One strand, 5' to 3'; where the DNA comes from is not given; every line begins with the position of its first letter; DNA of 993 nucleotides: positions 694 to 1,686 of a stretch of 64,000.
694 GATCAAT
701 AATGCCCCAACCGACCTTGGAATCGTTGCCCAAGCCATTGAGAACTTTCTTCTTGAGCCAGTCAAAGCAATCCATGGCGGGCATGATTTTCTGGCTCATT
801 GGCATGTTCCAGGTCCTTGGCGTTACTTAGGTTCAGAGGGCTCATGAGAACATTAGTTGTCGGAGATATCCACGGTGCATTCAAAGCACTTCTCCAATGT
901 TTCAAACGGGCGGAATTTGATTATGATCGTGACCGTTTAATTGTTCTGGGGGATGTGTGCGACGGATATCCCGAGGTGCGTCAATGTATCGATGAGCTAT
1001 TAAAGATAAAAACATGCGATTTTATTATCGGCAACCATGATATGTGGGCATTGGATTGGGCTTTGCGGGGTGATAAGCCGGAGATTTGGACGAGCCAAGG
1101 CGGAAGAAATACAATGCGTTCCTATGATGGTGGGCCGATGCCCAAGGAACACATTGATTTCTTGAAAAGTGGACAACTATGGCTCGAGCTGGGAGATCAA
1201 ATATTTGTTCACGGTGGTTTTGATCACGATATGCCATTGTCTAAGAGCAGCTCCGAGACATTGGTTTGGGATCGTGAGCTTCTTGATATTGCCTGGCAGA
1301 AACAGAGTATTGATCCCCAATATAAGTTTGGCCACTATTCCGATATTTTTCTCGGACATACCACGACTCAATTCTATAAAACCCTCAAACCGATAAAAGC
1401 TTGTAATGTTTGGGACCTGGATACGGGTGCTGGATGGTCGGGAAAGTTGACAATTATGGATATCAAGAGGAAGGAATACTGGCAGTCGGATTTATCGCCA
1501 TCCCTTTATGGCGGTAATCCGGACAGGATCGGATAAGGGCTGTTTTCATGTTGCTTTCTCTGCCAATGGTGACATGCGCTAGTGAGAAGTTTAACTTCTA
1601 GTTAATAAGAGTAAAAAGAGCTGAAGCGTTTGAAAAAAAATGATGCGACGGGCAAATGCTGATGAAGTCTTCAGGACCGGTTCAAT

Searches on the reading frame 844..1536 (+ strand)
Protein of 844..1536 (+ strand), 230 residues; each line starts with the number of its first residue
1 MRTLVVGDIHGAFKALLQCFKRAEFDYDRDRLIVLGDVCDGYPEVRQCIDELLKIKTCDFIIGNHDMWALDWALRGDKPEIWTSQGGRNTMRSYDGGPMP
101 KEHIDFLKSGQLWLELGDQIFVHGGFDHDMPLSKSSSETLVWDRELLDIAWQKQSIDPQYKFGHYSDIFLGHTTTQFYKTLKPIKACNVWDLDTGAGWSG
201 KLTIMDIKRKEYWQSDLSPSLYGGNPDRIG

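Call 3: search_protein_families(library=pfam, proteins=[window:844-1536:+], max_evalue=0.01)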
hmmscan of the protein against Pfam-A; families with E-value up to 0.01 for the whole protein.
window:844-1536:+ (230 aa): 3 families
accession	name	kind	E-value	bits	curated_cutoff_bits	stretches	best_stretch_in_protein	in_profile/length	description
PF00149.33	Metallophos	-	5.9e-13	50.1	21.5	1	1-165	1-156/191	Calcineurin-like phosphoesterase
PF12850.12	Metallophos_2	-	0.00012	22.5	27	1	1-75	1-60/154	Calcineurin-like phosphoesterase superfamily domain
PF06874.16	FBPase_2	-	0.00025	19.9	27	1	30-68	185-223/639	Firmicute fructose-1,6-bisphosphatase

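Call 4: search_protein_families(library=ncbifam, proteins=[window:844-1536:+], max_evalue=0.01)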
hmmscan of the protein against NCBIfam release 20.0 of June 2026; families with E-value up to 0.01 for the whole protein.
window:844-1536:+ (230 aa): 5 families
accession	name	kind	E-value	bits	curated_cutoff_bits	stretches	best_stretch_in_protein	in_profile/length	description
NF001204.0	PRK00166.1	equivalog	2.3e-15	56.6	176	1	1-135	1-132/276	symmetrical bis(5'-nucleosyl)-tetraphosphatase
NF008516.0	PRK11439.1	equivalog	1.2e-14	54.8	326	1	4-207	20-217/218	protein-serine/threonine phosphatase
TIGR00668.1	apaH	equivalog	1.1e-08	34.8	222.85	1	1-71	1-72/279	bis(5'-nucleosyl)-tetraphosphatase (symmetrical) ApaH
NF007425.0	PRK09968.1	equivalog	2e-08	34.2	332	1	4-90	18-102/218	protein-serine/threonine phosphatase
TIGR03729.1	acc_ester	subfamily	0.00062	19.2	148.25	1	29-68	33-74/239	putative phosphoesterase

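Call 5: search_protein_families(library=padloc, proteins=[window:844-1536:+], max_evalue=0.01)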
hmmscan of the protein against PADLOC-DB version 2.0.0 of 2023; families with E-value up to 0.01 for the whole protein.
window:844-1536:+ (230 aa): 0 families

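Call 6: find_encoding_contigs(protein=window:844-1536:+, flank=10000, max_places=10)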
Protein window:844-1536:+ (230 aa): 20 contigs read that carry it; 8 places shown.
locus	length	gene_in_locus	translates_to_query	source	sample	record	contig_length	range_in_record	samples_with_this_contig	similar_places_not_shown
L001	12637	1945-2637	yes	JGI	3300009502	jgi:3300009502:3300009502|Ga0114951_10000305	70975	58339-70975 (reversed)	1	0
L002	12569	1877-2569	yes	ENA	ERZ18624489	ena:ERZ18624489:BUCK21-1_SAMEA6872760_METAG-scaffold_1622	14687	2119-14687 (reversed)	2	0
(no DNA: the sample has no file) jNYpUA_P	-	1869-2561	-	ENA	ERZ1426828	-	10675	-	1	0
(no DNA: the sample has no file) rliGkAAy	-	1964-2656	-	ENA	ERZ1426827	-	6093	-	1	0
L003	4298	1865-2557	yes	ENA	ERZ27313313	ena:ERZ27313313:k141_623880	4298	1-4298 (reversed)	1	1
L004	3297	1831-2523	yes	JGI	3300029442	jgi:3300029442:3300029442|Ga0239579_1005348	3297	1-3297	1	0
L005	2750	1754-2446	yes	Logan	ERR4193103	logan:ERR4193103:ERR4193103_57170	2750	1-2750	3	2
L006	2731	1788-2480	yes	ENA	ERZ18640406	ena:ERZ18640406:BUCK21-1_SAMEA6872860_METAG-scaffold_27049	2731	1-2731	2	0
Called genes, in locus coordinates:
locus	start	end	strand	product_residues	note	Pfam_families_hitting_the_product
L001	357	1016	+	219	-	PF13338:AbiEi_4 (weak)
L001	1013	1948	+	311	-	PF08843:AbiEii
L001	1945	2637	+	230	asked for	PF00149:Metallophos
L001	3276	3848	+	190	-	PF04542:Sigma70_r2, PF08281:Sigma70_r4_2, PF04545:Sigma70_r4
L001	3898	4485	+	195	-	PF13490:zf-HC2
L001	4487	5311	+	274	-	-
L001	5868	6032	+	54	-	-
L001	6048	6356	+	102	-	-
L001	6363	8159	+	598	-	-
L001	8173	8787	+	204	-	PF01161:PBP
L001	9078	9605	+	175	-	PF00293:NUDIX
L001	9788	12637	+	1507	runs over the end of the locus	PF00310:GATase_2, PF04898:Glu_syn_central, PF01645:Glu_synthase, PF01493:GXGXG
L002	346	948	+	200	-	PF13338:AbiEi_4 (weak)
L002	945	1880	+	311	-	PF08843:AbiEii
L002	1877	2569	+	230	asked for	PF00149:Metallophos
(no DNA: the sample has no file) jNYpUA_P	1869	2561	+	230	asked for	PF00149:Metallophos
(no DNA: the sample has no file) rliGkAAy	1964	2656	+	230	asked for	PF00149:Metallophos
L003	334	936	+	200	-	PF13338:AbiEi_4 (weak)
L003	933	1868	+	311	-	PF08843:AbiEii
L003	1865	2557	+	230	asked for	PF00149:Metallophos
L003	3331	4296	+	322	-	?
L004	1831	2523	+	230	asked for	PF00149:Metallophos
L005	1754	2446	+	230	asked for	PF00149:Metallophos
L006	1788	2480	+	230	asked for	PF00149:Metallophos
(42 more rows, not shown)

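Call 11: find_homologous_proteins(query=window:844-1536:+, max_evalue=0.00001)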
Query window:844-1536:+ (230 aa): 3194 proteins with E <= 0.00001 among 3324 candidates; the best 120 are listed.
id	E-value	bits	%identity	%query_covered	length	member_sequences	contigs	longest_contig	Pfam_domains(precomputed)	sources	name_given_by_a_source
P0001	1.0e-151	522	95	100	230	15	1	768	PF00149.34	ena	-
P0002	1.5e-124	433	78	100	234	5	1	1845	PF00149.34,PF06874.17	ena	-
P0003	6.5e-123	427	75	100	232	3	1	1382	PF00149.34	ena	-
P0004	3.4e-122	425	77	100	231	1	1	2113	PF12850.13,PF00149.34,PF06874.17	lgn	-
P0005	3.2e-120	418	74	100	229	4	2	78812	PF00149.34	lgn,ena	-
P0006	3.5e-120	418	74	99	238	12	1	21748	PF00149.34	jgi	-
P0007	3.0e-118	412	73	100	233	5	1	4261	PF00149.34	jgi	-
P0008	4.1e-118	412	77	97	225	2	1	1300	PF00149.34,PF06874.17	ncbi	-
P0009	4.5e-118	411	73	99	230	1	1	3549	PF00149.34,PF06874.17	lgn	-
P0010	5.3e-118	411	73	99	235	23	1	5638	PF00149.34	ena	-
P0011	2.8e-117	409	71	100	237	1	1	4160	PF00149.34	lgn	-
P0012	3.7e-117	408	73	100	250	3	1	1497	PF00149.34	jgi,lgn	-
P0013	4.6e-117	408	74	100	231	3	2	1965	PF00149.34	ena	-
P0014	6.3e-117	408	72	99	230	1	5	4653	PF00149.34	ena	-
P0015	1.4e-116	407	72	100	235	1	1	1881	PF00149.34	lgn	-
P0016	1.4e-116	406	71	99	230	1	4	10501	PF00149.34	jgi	-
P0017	1.5e-116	406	73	99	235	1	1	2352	PF00149.34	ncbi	-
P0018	3.2e-116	405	72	100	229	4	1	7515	PF00149.34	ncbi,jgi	ncbi:MAG: metallophosphoesterase [Dehalococcoidales bacterium]|jgi:serine/threonine protein phosphat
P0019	3.3e-116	405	72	100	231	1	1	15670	PF00149.34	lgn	-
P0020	3.9e-116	405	74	100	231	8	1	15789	PF00149.34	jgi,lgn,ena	-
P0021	4.5e-116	405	72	99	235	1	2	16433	PF00149.34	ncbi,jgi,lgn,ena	-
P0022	8.5e-116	404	72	99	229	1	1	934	PF00149.34,PF06874.17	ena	-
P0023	1.3e-115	403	72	99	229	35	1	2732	PF00149.34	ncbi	-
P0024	1.3e-115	403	71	100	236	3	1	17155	PF00149.34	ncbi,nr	ncbi:MAG: metallophosphoesterase [Candidatus Omnitrophica bacterium]|nr:metallophosphoesterase [Cand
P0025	1.6e-115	403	70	100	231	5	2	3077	PF00149.34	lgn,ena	-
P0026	1.7e-115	403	72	98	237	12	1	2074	PF00149.34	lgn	-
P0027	2.2e-115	403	70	100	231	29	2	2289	PF00149.34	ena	-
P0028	2.2e-115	403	69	100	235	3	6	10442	PF00149.34,PF06874.17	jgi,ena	jgi:serine/threonine protein phosphatase 1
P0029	2.8e-115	402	71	99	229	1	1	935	PF00149.34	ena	-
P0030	3.4e-115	402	72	99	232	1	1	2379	PF00149.34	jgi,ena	-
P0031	4.0e-115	402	72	100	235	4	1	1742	PF00149.34,PF06874.17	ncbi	-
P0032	5.8e-115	401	71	99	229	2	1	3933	PF00149.34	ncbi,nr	ncbi:MAG: metallophosphoesterase, partial [Candidatus Omnitrophica bacterium]|nr:metallophosphoester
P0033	8.5e-115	401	70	99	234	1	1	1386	PF00149.34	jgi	jgi:serine/threonine protein phosphatase 1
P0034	8.5e-115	401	71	100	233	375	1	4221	PF00149.34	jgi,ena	-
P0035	1.4e-114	400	72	99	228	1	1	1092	PF00149.34,PF06874.17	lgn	-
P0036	1.5e-114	400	71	99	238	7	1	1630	PF00149.34,PF06874.17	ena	-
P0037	1.8e-114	400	70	100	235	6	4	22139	PF00149.34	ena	-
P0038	2.6e-114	399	69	99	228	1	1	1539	PF00149.34,PF06874.17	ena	-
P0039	2.8e-114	399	71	99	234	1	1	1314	PF00149.34,PF06874.17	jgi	jgi:serine/threonine protein phosphatase 1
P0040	3.0e-114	399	70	99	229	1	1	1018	PF00149.34,PF06874.17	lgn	-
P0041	4.0e-114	398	71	99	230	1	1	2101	PF00149.34,PF06874.17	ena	-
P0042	5.8e-114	398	69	100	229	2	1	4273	PF00149.34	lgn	-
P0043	6.0e-114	398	71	99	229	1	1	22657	PF00149.34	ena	-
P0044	6.1e-114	398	71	100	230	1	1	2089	PF00149.34,PF06874.17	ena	-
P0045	6.5e-114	398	70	100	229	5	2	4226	PF00149.34,PF06874.17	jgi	-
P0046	7.1e-114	398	70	100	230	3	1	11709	PF00149.34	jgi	-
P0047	8.7e-114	397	69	100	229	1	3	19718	PF00149.34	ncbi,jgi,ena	-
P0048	9.9e-114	397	70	100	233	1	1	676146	PF00149.34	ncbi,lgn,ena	ncbi:MAG: metallophosphoesterase [Candidatus Omnitrophota bacterium]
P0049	1.3e-113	397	72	100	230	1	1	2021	PF00149.34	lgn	-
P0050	1.4e-113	397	70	99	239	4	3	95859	PF00149.34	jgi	-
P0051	1.4e-113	397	69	100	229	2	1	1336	PF00149.34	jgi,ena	-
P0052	1.5e-113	397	71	99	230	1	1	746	PF00149.34,PF06874.17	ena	-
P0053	1.6e-113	396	70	100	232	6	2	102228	PF00149.34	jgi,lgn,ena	-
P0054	1.9e-113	396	69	100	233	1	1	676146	PF00149.34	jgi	-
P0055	2.0e-113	396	71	98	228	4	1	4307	PF00149.34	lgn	-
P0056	2.0e-113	396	69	100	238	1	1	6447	PF00149.34,PF06874.17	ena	-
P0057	3.0e-113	396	70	100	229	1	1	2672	PF00149.34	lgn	-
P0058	3.2e-113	396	69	100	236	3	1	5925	PF00149.34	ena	-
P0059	3.4e-113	395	70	100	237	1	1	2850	PF00149.34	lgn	-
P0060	3.8e-113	395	69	100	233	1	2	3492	PF00149.34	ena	-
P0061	4.7e-113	395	70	99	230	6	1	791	PF00149.34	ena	-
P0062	6.5e-113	394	67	100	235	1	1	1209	PF00149.34,PF06874.17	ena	-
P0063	7.5e-113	394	69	100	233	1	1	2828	PF00149.34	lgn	-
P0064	7.6e-113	394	69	100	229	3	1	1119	PF00149.34,PF06874.17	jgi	-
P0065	8.1e-113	394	70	100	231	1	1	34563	PF00149.34,PF06874.17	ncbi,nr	ncbi:MAG: metallophosphoesterase [Candidatus Omnitrophica bacterium]|nr:metallophosphoesterase [Cand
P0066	8.6e-113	394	68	100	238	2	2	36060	PF00149.34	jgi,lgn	jgi:serine/threonine protein phosphatase 1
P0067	8.7e-113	394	69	100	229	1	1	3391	PF00149.34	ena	-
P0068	1.2e-112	394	69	100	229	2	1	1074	PF00149.34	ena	-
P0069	1.7e-112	393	69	100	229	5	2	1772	PF00149.34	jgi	-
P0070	1.8e-112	393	73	100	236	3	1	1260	PF12850.13,PF00149.34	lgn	-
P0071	2.4e-112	393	69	100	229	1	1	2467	PF00149.34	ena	-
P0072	2.6e-112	392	68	100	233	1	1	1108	PF00149.34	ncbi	-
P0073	2.9e-112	392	68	100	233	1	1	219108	PF00149.34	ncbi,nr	ncbi:MAG: metallophosphoesterase [Candidatus Omnitrophica bacterium]|nr:metallophosphoesterase [Cand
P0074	3.4e-112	392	68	100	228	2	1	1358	PF00149.34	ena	-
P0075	3.5e-112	392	69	100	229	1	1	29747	PF00149.34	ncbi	ncbi:MAG: metallophosphoesterase [Candidatus Omnitrophota bacterium]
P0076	3.6e-112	392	70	100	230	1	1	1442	PF00149.34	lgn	-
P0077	3.9e-112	392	70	100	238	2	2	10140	PF00149.34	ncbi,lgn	-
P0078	5.7e-112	391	68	100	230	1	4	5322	PF00149.34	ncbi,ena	-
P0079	7.0e-112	391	69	99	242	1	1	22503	PF00149.34,PF06874.17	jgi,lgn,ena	-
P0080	7.2e-112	391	69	100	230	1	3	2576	PF00149.34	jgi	-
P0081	7.4e-112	391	68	100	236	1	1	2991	PF00149.34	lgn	-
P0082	7.9e-112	391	70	100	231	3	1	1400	PF00149.34,PF06874.17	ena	-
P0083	9.1e-112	391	68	100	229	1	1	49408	PF00149.34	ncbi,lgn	-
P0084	1.1e-111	391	69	100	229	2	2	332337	PF00149.34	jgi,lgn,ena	-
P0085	1.2e-111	390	70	99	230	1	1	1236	PF00149.34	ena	-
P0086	1.4e-111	390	69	100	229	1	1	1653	PF00149.34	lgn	-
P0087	1.4e-111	390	68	100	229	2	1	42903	PF00149.34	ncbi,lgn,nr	ncbi:MAG: metallophosphoesterase [Candidatus Omnitrophica bacterium]|nr:metallophosphoesterase [Cand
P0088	1.8e-111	390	68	100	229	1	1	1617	PF00149.34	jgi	-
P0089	1.8e-111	390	70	100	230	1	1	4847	PF00149.34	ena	-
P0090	2.4e-111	389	68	100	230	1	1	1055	PF00149.34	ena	-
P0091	2.6e-111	389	69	100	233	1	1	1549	PF00149.34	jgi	-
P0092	2.7e-111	389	68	100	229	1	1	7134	PF00149.34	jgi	jgi:serine/threonine protein phosphatase 1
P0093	2.8e-111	389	68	100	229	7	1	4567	PF00149.34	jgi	-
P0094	3.1e-111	389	68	100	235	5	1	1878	PF00149.34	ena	-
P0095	3.6e-111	389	68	100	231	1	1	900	PF00149.34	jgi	-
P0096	4.3e-111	389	68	100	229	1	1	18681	PF00149.34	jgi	-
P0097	5.6e-111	388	67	100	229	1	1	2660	PF00149.34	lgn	-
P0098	5.7e-111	388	68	99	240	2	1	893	PF00149.34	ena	-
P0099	6.9e-111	388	67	100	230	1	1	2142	PF00149.34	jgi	-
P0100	1.1e-110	387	67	100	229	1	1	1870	PF00149.34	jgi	jgi:serine/threonine protein phosphatase 1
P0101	1.5e-110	387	69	100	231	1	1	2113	PF00149.34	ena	-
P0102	1.5e-110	387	68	100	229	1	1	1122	PF00149.34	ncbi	-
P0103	1.6e-110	387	68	100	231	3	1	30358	PF00149.34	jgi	-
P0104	1.8e-110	386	67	100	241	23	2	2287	PF00149.34,PF06874.17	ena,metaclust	metaclust:\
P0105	2.4e-110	386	67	100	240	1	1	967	PF00149.34,PF06874.17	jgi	jgi:serine/threonine protein phosphatase 1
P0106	2.6e-110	386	68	100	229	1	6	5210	PF12850.13,PF00149.34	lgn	-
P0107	3.1e-110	386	71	97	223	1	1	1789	PF00149.34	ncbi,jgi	-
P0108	3.2e-110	386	66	100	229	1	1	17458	PF00149.34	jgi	jgi:serine/threonine protein phosphatase 1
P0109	3.5e-110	386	67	100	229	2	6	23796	PF00149.34,PF06874.17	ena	-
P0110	3.9e-110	385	68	100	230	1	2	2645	PF00149.34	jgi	jgi:serine/threonine protein phosphatase 1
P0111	3.9e-110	385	66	100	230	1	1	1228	PF00149.34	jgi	jgi:serine/threonine protein phosphatase 1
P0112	4.1e-110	385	67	100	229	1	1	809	PF00149.34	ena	-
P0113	4.8e-110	385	69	100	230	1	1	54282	PF00149.34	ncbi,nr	ncbi:MAG: metallophosphoesterase [Candidatus Omnitrophica bacterium]|nr:metallophosphoesterase [Cand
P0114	4.9e-110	385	68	100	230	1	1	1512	PF00149.34,PF06874.17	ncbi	ncbi:MAG: metallophosphoesterase [Sphingobacteriales bacterium]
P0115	5.8e-110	385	67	100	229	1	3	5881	PF00149.34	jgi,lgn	jgi:serine/threonine protein phosphatase 1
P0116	6.7e-110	385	68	100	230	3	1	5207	PF00149.34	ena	-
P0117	7.9e-110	384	67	100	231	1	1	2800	PF12850.13,PF00149.34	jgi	-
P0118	8.0e-110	384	66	100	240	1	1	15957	PF00149.34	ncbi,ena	-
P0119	8.0e-110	384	68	99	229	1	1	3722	PF00149.34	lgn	-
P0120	9.1e-110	384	66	100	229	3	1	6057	PF00149.34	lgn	-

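Call 13: find_related_loci(query=A1, collection=genome_contigs, flank=6000)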
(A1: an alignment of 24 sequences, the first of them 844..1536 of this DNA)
Query A1 (230 aa) in genome_contigs; peptide patterns used: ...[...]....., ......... (x = any residue, [..] = any of these).
115 stretches matched a pattern; 112 encode a relative of the query (tblastn E <= 1e-3); the best 80 are kept; 80 distinct loci.
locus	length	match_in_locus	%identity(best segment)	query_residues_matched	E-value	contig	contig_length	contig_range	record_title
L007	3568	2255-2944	95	1-230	9e-156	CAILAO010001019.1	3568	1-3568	MAG: uncultured proteobacterium isolate LJ_bin-0460 genome assembly, contig: bin-0460:1019/1126, whole genome shotgun se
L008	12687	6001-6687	72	1-229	3e-118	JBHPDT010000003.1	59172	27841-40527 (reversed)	Candidatus Omnitrophota bacterium isolate SAG AM-311-C11 NODE_3_length_59172_cov_32.485850, whole genome shotgun sequenc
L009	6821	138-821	75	2-229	6e-118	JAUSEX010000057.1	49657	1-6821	MAG: Candidatus Omnitrophota bacterium isolate E14_maxbin.253 E14_k141_451635, whole genome shotgun sequence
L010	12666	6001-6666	77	1-222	2e-117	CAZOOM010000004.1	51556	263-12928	MAG TPA_asm: uncultured bacterium isolate SRP257259_co1_149 genome assembly, contig: NODE_602_length_51556_cov_4.737267,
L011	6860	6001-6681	73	2-228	9e-117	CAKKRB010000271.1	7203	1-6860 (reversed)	Omnitrophica bacterium GWA2_41_15 isolate Hainich-H43-bin222-1 genome assembly, contig: H43-bin222_1_Hain_H43_02um_R3_77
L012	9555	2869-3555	71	1-229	7e-117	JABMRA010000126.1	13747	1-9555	MAG: Candidatus Omnitrophota bacterium isolate bin.352 k141_5770644, whole genome shotgun sequence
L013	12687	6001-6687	71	1-229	3e-116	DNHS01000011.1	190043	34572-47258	MAG TPA_asm: Candidatus Omnitrophota bacterium isolate UBA10183 contig_307, whole genome shotgun sequence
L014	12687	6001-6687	71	1-229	4e-116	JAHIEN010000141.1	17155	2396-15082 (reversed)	MAG: Candidatus Omnitrophota bacterium isolate KR11_0.1_MetaG.mb.20 KR11_0.1_MetaG.mb.20_k141_1234987, whole genome shot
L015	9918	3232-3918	70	1-229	1e-115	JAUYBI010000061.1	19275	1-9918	MAG: Candidatus Omnitrophota bacterium isolate C19_metabat.bin.11_sub C19_k141_61551, whole genome shotgun sequence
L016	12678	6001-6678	72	1-226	8e-116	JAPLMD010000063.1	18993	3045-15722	MAG: Candidatus Omnitrophota bacterium isolate LacPavin_0920_SED5_MAG_41_13 LacPavin_0920_SED5_scaffold_2843085, whole g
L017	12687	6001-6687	73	1-229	4e-115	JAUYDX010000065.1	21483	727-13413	MAG: Candidatus Omnitrophota bacterium isolate C20_metabat.bin.76_sub C20_k141_628876, whole genome shotgun sequence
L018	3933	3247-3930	71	1-228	2e-116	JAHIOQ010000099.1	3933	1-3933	MAG: Candidatus Omnitrophota bacterium isolate KR13_S3.mb.139 KR13_S3.mb.139_k141_388202, whole genome shotgun sequence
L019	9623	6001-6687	70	1-229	1e-114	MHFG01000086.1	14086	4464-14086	MAG: Omnitrophica bacterium RIFCSPHIGHO2_02_FULL_46_20 rifcsphigho2_02_scaffold_8166, whole genome shotgun sequence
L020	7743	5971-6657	70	1-229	2e-114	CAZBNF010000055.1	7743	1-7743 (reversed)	MAG TPA_asm: uncultured Planctomycetia bacterium isolate SRP178699_co1_432 genome assembly, contig: NODE_13495_length_77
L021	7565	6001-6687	70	1-229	6e-114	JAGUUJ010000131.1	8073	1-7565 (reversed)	MAG: Candidatus Omnitrophota bacterium isolate DeMMO5_9 c_000000011371, whole genome shotgun sequence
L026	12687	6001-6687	70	1-229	2e-113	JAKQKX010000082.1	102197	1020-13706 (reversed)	MAG: Candidatus Omnitrophota bacterium isolate USDV_maxbin.135_sub k141_1200570, whole genome shotgun sequence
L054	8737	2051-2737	68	1-229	3e-109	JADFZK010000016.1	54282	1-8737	MAG: Candidatus Omnitrophota bacterium isolate nHGRbin18 nHGR_bin18_NODE_226_length_54282_cov_18.010032, whole genome sh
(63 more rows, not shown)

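Call 29: search_solved_structures(query=L001:1013-1945:+, max_evalue=1, show_alignments=4)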
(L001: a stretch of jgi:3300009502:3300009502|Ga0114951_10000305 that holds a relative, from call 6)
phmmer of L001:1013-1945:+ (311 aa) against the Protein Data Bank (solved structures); distinct sequences matched with E-value up to 1: 1.
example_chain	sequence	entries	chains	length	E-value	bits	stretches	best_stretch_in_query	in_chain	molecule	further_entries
9hlo_B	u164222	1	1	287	5.8e-25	91.3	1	22-233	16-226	Abortive infection protein AbiGII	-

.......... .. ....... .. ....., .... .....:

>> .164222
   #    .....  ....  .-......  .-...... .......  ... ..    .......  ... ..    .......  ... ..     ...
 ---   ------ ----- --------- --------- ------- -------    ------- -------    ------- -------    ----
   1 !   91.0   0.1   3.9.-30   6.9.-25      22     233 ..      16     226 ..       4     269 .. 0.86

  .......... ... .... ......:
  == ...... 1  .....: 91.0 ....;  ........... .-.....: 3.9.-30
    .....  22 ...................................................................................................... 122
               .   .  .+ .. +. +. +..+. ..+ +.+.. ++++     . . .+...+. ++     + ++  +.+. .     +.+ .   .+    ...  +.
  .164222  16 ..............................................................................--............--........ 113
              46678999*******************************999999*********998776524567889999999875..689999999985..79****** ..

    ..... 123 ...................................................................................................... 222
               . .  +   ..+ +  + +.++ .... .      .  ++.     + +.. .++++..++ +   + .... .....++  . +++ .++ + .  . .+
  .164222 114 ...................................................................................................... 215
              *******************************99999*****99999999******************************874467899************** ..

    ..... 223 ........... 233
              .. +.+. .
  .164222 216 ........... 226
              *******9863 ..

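Call 33: predict_structure(alignment_id=A1)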
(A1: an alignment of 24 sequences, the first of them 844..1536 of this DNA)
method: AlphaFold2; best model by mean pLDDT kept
length: 230 residues; sequences in the alignment: 24
mean_pLDDT: 75.0   pTM: 0.78
mean pLDDT of the five models: 75.0, 72.6, 69.9, 50.3, 48.1
residues with pLDDT >= 90: 63; 70-90: 83; 50-70: 52; < 50: 32
segments of 3 or more residues with pLDDT < 50: 80-86, 126-128, 137-141, 174-184, 227-230
pLDDT, mean of each block of 10 residues (from residue 1): 92 92 98 90 87 97 83 72 55 84 94 86 60 48 55 68 73 46 55 61 90 84 55
secondary structure, 60 per line:
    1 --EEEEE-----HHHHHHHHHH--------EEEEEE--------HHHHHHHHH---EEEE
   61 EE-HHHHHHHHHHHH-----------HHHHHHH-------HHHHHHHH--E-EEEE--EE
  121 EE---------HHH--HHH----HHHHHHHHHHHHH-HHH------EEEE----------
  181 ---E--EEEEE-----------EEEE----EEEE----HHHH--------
elements in order: E3-7 H13-22 E31-36 H45-53 E57-62 H64-75 H87-93 H101-108 E113-116 E119-122 H144-156 E167-170 E187-191 E203-206 E211-214 H219-222
